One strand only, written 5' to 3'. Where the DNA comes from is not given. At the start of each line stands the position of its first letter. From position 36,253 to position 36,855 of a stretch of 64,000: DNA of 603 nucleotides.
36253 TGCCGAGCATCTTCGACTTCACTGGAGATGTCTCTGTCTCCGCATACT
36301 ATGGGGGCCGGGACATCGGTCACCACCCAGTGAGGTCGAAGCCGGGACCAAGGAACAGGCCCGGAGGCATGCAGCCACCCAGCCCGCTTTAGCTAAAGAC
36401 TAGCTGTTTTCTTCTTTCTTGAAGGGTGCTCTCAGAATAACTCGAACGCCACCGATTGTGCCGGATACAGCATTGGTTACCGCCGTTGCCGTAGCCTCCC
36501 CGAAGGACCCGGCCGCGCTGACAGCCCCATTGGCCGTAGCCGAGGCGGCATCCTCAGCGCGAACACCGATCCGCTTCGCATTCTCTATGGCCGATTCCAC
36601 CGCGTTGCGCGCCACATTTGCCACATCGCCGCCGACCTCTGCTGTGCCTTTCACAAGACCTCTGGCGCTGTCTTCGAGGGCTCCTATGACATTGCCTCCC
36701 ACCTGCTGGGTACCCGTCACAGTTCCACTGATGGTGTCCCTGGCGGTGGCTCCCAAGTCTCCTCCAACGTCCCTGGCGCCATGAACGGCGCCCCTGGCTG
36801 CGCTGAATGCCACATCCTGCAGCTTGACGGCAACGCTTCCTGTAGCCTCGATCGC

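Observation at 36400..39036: Periodic EVGGD-repeat protein (22-aa units nested in ~88-aa super-repeats) encoded next to trehalose synthase TreT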

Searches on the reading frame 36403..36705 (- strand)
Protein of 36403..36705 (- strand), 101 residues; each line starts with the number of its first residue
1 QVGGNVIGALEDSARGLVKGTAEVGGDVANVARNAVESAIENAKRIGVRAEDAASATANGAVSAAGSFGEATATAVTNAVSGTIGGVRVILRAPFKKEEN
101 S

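Call 24: find_related_loci(query=A2, collection=genome_contigs, flank=10000)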
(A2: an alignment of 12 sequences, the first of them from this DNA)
Query A2 (101 aa) in genome_contigs; peptide patterns used: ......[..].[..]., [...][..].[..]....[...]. (x = any residue, [..] = any of these).
600 stretches matched a pattern (row limit reached: there are more); 70 encode a relative of the query (tblastn E <= 1e-3); 70 distinct loci.
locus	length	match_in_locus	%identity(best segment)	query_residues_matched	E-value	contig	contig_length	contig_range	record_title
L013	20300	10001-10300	82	1-100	3e-47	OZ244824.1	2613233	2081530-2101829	MAG: Dehalococcoidia bacterium isolate 70ea3dc7-dc25-4479-8e7e-ee8621e45a74 genome assembly, chromosome: 1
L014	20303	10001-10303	65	1-101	1e-36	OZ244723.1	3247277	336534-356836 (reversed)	MAG: Dehalococcoidia bacterium isolate 760011ba-b86d-4164-aa55-395d04384f54 genome assembly, chromosome: 1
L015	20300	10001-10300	79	1-100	7e-34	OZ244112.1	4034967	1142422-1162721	MAG: Dehalococcoidia bacterium isolate 98c33025-9a88-4adf-8ca6-a97f3c9d2c4b genome assembly, chromosome: 1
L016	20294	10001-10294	77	1-98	9e-33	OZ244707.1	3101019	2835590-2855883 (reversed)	MAG: Dehalococcoidia bacterium isolate ff215481-6181-4eb5-bab1-de6adcd508a5 genome assembly, chromosome: 1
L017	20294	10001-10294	78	1-98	3e-32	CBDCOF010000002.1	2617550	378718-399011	MAG: Dehalococcoidia bacterium isolate f6db25fd-3272-4cc8-8767-510b53d0c936 genome assembly, contig: contig_2, whole gen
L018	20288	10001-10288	76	1-96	2e-31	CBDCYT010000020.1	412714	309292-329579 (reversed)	MAG: Dehalococcoidia bacterium isolate b3e3ad07-64b9-47c7-ad82-6c21615a0932 genome assembly, contig: contig_20, whole ge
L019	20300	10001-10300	73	1-100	3e-29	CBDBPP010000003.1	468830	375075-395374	MAG: Dehalococcoidia bacterium isolate 211b6ac0-e8c4-4510-81f8-1c22125ec8ee genome assembly, contig: contig_3, whole gen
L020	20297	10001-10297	77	1-99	2e-26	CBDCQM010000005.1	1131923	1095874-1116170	MAG: Dehalococcoidia bacterium isolate 9ac7512b-c8f4-466b-95df-5190cdad7ee7 genome assembly, contig: contig_5, whole gen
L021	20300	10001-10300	75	1-100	8e-26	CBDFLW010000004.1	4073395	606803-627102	MAG: Dehalococcoidia bacterium isolate 2f52b1ca-a849-4cdc-a827-476ed12bcbce genome assembly, contig: contig_4, whole gen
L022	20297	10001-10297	69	1-100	8e-26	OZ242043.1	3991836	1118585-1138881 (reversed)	MAG: Dehalococcoidia bacterium isolate 85f8f78b-f575-40e1-bce2-50f1b814b5fa genome assembly, chromosome: 1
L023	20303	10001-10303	49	1-101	1e-25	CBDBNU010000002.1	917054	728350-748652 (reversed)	MAG: Dehalococcoidia bacterium isolate 71a96c89-020c-4782-a771-d9249ff8f4bc genome assembly, contig: contig_2, whole gen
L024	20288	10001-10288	74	1-96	4e-25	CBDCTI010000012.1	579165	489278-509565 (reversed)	MAG: Dehalococcoidia bacterium isolate c2d35a5a-78d8-4247-ab51-d98fe5eb2261 genome assembly, contig: contig_12, whole ge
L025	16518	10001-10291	63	1-97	7e-25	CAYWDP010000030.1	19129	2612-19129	MAG TPA_asm: uncultured Dehalococcoidia bacterium isolate SRP239594_co1_65 genome assembly, contig: NODE_1108_length_191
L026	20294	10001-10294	74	1-98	8e-25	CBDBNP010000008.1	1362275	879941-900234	MAG: Dehalococcoidia bacterium isolate af979d49-7d3b-4688-8ea5-a167a3c9a9f9 genome assembly, contig: contig_8, whole gen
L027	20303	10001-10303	72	1-101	4e-24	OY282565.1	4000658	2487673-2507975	MAG: uncultured Dehalococcoidia bacterium genome assembly, chromosome: 1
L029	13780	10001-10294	60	1-98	7e-22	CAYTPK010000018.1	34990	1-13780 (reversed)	MAG TPA_asm: uncultured Dehalococcoidia bacterium isolate SRP092796_co4_665 genome assembly, contig: k141_3483544, whole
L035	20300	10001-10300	56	2-101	1e-20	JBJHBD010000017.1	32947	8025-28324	MAG: Gemmatimonadota bacterium isolate SF2967_J5348.semibin_refined.118 NODE_1415_length_32947_cov_1.540158, whole genom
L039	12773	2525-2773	54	18-100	4e-17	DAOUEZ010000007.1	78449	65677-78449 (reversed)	MAG TPA_asm: Dehalococcoidia bacterium isolate N9_412 k139_299056, whole genome shotgun sequence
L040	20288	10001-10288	49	1-96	6e-17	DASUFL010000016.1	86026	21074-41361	MAG TPA_asm: Candidatus Eisenbacteria bacterium isolate SMAG_U1378 k141_1262365, whole genome shotgun sequence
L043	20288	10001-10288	50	1-96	4e-15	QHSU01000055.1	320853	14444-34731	MAG: Candidatus Rokuibacteriota bacterium isolate AR23 14_1009_16_40cm_scaffold_1_curated, whole genome shotgun sequence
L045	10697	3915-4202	51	1-96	2e-14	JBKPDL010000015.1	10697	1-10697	MAG: Acidobacteriota bacterium isolate GB_EKS_MAG_00025 GB_EKS_000000294137, whole genome shotgun sequence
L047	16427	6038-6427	48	2-97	5e-13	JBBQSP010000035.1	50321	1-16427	MAG: Vicinamibacterales bacterium isolate Co_metawrap_1760 Cmw_1760_k141_16754113_length_50321_cov_8.0000, whole genome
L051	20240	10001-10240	53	17-96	1e-12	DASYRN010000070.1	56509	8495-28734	MAG TPA_asm: Candidatus Binatia bacterium isolate SMAG_U4512 k141_877640, whole genome shotgun sequence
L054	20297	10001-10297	40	1-99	2e-11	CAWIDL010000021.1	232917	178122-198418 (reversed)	MAG: uncultured delta proteobacterium isolate MFD01231.bin.1.21 genome assembly, contig: contig_9279, whole genome shotg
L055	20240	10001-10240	48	1-80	1e-11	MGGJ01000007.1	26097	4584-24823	MAG: Candidatus Woesebacteria bacterium RIFCSPHIGHO2_01_FULL_39_32 rifcsphigho2_01_scaffold_3388, whole genome shotgun s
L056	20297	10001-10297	41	1-99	2e-11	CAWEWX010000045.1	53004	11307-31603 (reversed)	MAG: uncultured delta proteobacterium isolate MFD03323.bin.3.266 genome assembly, contig: contig_46290, whole genome sho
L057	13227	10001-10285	49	2-96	2e-11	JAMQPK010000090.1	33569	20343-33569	MAG: Vicinamibacterales bacterium isolate CH22 k141_1677968, whole genome shotgun sequence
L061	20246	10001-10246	44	1-82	2e-10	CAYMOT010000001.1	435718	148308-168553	MAG TPA_asm: uncultured Candidatus Saccharibacteria bacterium isolate binchicken_co179_168 genome assembly, contig: NODE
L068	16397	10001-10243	47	18-98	4e-9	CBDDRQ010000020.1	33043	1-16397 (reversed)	uncultured bacterium isolate s10_2 genome assembly, contig: k141_381636, whole genome shotgun sequence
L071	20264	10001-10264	35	1-88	2e-8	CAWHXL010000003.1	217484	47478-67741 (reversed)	MAG: uncultured beta proteobacterium isolate MFD02242.bin.2.98 genome assembly, contig: contig_20559, whole genome shotg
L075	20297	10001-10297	41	1-99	7e-8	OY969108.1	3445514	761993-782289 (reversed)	MAG: uncultured delta proteobacterium isolate MFD01828.bin.c.1 genome assembly, chromosome: 1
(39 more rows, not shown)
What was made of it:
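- The 70 genome loci span Chloroflexota, Acidobacteriota, Gemmatimonadota, Rokubacteria, Desulfobacterota-like MAGs, CPR, Actinomycetota and others (call 24).
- Tried and rejected: The 12-sequence alignment worked, but its two patterns favour close relatives, so the locus sample is enriched in Dehalococcoidia (call 24).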

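Call 63: search_solved_structures(query=A1, max_evalue=10, show_alignments=1)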
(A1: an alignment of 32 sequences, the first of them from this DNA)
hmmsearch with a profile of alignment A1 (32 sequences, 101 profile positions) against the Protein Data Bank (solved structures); distinct sequences matched with E-value up to 10: 20.
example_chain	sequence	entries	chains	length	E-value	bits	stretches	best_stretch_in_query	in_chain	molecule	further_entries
7rdr_A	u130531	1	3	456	2.2e-11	47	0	68-98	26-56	Circular tendon repeat protein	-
5cwg_A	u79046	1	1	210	4.6e-06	29.9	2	16-96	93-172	Designed helical repeat protein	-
4uos_A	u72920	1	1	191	1.9e-05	27.9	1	6-95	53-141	DESIGNED HELICAL BUNDLE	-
5cwd_A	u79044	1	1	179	1.9e-05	27.9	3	10-67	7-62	Designed helical repeat protein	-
8f6r_A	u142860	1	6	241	2.4e-05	27.6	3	5-98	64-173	De novo designed oligomeric protein C6-79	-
5cwc_A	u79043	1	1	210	3.8e-05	26.9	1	16-97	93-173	Designed helical repeat protein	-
6xss_A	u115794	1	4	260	0.073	16.4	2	5-98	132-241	C4_nat_HFuse-7900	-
7tcd_A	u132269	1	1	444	0.086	16.2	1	32-90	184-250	D13 LOV2-DARPin fusion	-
5cwp_A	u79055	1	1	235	0.097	16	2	5-98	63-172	Designed helical repeat protein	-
1eq1_A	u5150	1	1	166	0.21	14.9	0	7-81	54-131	APOLIPOPHORIN-III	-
5cwo_A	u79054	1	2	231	0.23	14.8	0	32-93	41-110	Designed helical repeat protein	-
2ksg_A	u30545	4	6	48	0.31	14.4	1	57-93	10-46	Dermcidin | DCD-1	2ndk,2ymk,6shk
6n4n_C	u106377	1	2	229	0.56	13.6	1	7-98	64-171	Rosetta-designed danoprevir/NS3a complex reader 2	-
7e7h_A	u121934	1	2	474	0.91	12.9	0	25-50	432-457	Amino_oxidase domain-containing protein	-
4kjm_A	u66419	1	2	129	1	12.8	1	31-67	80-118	Extracellular matrix-binding protein ebh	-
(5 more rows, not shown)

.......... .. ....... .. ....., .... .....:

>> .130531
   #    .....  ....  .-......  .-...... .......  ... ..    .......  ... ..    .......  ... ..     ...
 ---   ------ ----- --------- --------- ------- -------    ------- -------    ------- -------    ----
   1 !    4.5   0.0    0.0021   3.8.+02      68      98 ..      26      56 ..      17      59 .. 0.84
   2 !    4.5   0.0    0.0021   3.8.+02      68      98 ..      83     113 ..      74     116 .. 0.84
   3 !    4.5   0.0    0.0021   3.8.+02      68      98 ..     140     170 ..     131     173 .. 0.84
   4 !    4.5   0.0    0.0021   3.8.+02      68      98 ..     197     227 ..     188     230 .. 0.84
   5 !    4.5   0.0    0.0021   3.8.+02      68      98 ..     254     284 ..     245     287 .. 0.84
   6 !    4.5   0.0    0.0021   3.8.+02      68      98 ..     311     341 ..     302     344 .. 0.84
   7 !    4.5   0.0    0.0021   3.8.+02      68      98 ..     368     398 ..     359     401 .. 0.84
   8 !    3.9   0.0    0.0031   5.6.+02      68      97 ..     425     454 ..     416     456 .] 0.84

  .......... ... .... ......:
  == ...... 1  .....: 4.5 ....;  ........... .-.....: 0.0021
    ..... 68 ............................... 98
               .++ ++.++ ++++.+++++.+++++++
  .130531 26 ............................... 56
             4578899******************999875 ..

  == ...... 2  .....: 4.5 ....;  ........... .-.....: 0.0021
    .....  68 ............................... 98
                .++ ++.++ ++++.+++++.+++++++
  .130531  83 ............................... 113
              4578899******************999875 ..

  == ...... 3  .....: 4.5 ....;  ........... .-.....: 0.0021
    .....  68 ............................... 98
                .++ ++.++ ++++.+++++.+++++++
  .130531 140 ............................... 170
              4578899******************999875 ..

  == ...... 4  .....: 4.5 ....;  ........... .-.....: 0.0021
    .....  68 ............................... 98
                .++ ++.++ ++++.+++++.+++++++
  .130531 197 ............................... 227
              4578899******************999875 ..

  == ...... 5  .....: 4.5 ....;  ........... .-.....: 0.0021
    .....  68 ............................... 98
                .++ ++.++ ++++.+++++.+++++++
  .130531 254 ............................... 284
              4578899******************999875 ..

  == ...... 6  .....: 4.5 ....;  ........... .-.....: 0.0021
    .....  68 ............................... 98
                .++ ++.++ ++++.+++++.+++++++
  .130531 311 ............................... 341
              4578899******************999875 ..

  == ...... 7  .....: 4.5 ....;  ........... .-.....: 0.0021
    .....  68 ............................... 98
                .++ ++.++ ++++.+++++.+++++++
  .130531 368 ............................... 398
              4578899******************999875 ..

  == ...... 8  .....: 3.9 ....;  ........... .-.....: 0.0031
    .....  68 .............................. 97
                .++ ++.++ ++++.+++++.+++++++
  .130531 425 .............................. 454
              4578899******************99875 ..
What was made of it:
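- On Apolipophorin-III / exchangeable apolipoproteins: The family profile scores E 0.21 against 1eq1 (call 63).
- Closest known: De novo designed helical repeat proteins. Same: The REP profile also hits these sequences: 5cwg E 4.6e-6 and 5cwd E 1.9e-5 (call 63).
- Apolipophorin-III scores E 0.21 (call 63).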

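Call 79: search_protein_families(library=ncbifam, proteins=[L056:10425-13466:+, L015:15204-17114:+, L054:14713-15363:+, L075:16065-16697:-], max_evalue=1e-10)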
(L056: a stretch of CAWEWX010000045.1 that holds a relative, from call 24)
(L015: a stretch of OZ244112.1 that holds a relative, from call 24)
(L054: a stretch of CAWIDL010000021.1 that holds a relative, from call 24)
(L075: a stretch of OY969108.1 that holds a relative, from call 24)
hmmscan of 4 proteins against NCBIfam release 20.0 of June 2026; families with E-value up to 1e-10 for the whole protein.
L056:10425-13466:+ (1013 aa): 19 families
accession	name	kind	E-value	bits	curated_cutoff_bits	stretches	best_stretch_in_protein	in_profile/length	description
TIGR01522.1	ATPase-IIA2_Ca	equivalog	1.9e-185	618.1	798.3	1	124-997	6-847/854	calcium-transporting P-type ATPase, PMR1-type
TIGR01116.1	ATPase-IIA1_Ca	equivalog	6.7e-156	520.6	703.4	1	172-995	2-793/799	calcium-translocating P-type ATPase, SERCA-type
TIGR01517.1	ATPase-IIB_Ca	equivalog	3.1e-126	422.7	507.05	2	498-928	398-811/882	calcium-translocating P-type ATPase, PMCA-type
TIGR01523.1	ATPase-IID_K-Na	equivalog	2.3e-111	373.1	645.05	3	488-888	429-847/997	potassium/sodium efflux P-type ATPase, fungal-type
TIGR01106.1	ATPase-IIC_X-K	subfamily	2.8e-110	369.8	946.1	2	123-683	18-605/997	Na,H/K antiporter P-type ATPase subunit alpha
TIGR01647.1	ATPase-IIIA_H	equivalog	5.3e-105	352.3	615.5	2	141-465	1-312/755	plasma-membrane proton-efflux P-type ATPase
TIGR01524.1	ATPase-IIIB_Mg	equivalog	3.9e-98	329.4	610.75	2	126-458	19-355/867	magnesium-translocating P-type ATPase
TIGR01494.1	ATPase_P-type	subfamily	1.4e-87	294.1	62.3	4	709-831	358-474/478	HAD-IC family P-type ATPase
NF011702.0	PRK15122.1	subfamily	2.2e-81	274.1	975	2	565-868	468-771/907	magnesium-translocating P-type ATPase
TIGR01525.1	ATPase-IB_hvy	subfamily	9.2e-71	239.4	346.25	2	182-460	4-269/560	heavy metal translocating P-type ATPase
TIGR01512.1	ATPase-IB2_Cd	subfamily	7.7e-54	183.2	313.5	2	182-460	4-255/494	cadmium family heavy metal-translocating P-type ATPase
TIGR01657.1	P-ATPase-V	hypoth_equivalog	2.6e-53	180.9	618.25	2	140-459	138-468/1055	ATP13A2 family polyamine export P-type ATPase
TIGR01511.1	ATPase-IB1_Cu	subfamily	5e-48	164.3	397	2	198-460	45-282/542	copper-translocating P-type ATPase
NF008262.1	PRK11033.1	equivalog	4.5e-46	157.6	1005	2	182-462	181-448/731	zinc/cadmium/mercury/lead-transporting ATPase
NF033775.1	P_type_ZntA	exception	1.6e-39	135.8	1240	2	182-462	186-453/732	Zn(II)/Cd(II)/Pb(II) translocating P-type ATPase ZntA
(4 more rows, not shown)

L015:15204-17114:+ (636 aa): 5 families
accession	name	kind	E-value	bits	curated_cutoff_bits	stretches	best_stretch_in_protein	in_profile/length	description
NF007950.1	PRK10669.1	equivalog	1.3e-83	281.7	700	1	9-547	6-539/547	YbaL family putative K(+) efflux transporter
NF002924.0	PRK03562.1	equivalog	1.8e-72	244.7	752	1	9-574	5-551/623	glutathione-regulated potassium-efflux system protein KefC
NF002973.0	PRK03659.1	equivalog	1e-66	225.8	804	1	8-568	4-543/602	glutathione-regulated potassium-efflux system protein KefB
TIGR00932.1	2a37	subfamily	1.1e-54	185.8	238.3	1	19-300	2-275/275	monovalent cation:proton antiporter-2 (CPA2) family protein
NF045626.1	FeTrans_MagA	equivalog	2.1e-37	129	700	1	15-387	12-371/386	iron transporter MagA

L054:14713-15363:+ (216 aa): 1 family
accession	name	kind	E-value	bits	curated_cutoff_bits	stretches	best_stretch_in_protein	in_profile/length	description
TIGR02840.1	spore_YtaF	equivalog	8.9e-48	162.5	149.6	1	8-214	2-206/206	sporulation membrane protein YtaF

L075:16065-16697:- (210 aa): 2 families
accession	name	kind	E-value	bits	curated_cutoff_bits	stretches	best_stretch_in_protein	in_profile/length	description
NF052604.1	UndecprPTUtpABac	equivalog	1.8e-22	80.4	250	1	8-170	12-170/198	undecaprenyl phosphate transporter UptA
NF052605.1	UndecprPTUptAStph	equivalog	6.5e-20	72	300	1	3-166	4-171/197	undecaprenyl phosphate transporter UptA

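Call 84: search_protein_families(library=pfam, proteins=[L047:2366-5317:+, L047:241-2406:+, L040:8549-9427:+, L043:7842-9548:+, L055:8317-9498:+, L055:10293-11522:+, L068:5516-9289:+, L071:8002-9348:+, L029:10443-11186:+, L061:10337-11623:+], max_evalue=0.00001)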
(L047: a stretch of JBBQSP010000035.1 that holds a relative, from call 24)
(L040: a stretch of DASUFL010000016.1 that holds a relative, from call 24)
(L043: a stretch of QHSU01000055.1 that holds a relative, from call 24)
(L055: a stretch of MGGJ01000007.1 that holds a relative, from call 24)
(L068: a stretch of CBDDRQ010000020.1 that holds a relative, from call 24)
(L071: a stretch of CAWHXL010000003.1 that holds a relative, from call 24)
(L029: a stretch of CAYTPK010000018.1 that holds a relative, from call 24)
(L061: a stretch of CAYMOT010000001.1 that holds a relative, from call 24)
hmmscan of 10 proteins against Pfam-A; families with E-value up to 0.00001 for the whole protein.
L047:2366-5317:+ (983 aa): 1 family
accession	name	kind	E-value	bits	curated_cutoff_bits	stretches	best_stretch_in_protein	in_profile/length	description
PF00128.31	Alpha-amylase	-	6.2e-15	55.8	22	1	39-142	25-121/446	Alpha amylase, catalytic domain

L047:241-2406:+ (721 aa): 2 families
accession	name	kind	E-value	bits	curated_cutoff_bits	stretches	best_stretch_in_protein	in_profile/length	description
PF02922.24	CBM_48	-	8.8e-20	71.3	22.4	1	20-109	1-83/83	Carbohydrate-binding module 48 (Isoamylase N-terminal domain)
PF00128.31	Alpha-amylase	-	2e-13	50.9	22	1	204-546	25-358/446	Alpha amylase, catalytic domain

L040:8549-9427:+ (292 aa): 1 family
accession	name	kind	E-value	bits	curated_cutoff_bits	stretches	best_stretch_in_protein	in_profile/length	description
PF01569.27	PAP2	-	2.1e-18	66.8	27.2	1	145-265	2-126/130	PAP2 superfamily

L043:7842-9548:+ (568 aa): 1 family
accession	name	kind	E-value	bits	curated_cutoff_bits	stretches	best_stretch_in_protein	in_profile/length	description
PF05359.17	DUF748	-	2.2e-39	135.7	50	2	309-530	650-862/1037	Domain of Unknown Function (DUF748)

L055:8317-9498:+ (393 aa): 1 family
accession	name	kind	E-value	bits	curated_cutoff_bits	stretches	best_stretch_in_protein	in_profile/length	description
PF09594.16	GT87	-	4.1e-10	40.2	25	1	92-315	5-234/237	Glycosyltransferase family 87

L055:10293-11522:+ (409 aa): 1 family
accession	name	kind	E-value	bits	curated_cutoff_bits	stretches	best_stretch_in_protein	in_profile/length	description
PF09594.16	GT87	-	5.3e-13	49.7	25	1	104-332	2-235/237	Glycosyltransferase family 87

L068:5516-9289:+ (1257 aa): 3 families
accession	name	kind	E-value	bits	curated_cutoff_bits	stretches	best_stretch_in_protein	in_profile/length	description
PF05359.17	DUF748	-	1.7e-160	536.7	50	3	670-1178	501-1037/1037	Domain of Unknown Function (DUF748)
PF01471.23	PG_binding_1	-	6e-09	36.4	23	1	1215-1253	4-42/57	Putative peptidoglycan binding domain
PF00691.25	OmpA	-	4.8e-06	27.3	27.2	0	1145-1180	42-76/98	OmpA family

L071:8002-9348:+ (448 aa): 0 families

L029:10443-11186:+ (247 aa): 1 family
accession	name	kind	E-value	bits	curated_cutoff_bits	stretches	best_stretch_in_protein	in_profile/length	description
PF02754.22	CCG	-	1.4e-36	124.9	20.6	2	13-92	3-85/85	Cysteine-rich domain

L061:10337-11623:+ (428 aa): 3 families
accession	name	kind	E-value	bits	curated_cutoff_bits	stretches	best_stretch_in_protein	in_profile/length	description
PF02518.31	HATPase_c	-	5.3e-28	98.1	26.4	1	317-424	2-109/111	Histidine kinase-, DNA gyrase B-, and HSP90-like ATPase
PF00512.31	HisKA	-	8.1e-12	45.5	26.9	1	208-272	2-63/66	His Kinase A (phospho-acceptor) domain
PF20966.2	MASE6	-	2.4e-11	44.4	27.4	1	39-199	8-168/170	MASE6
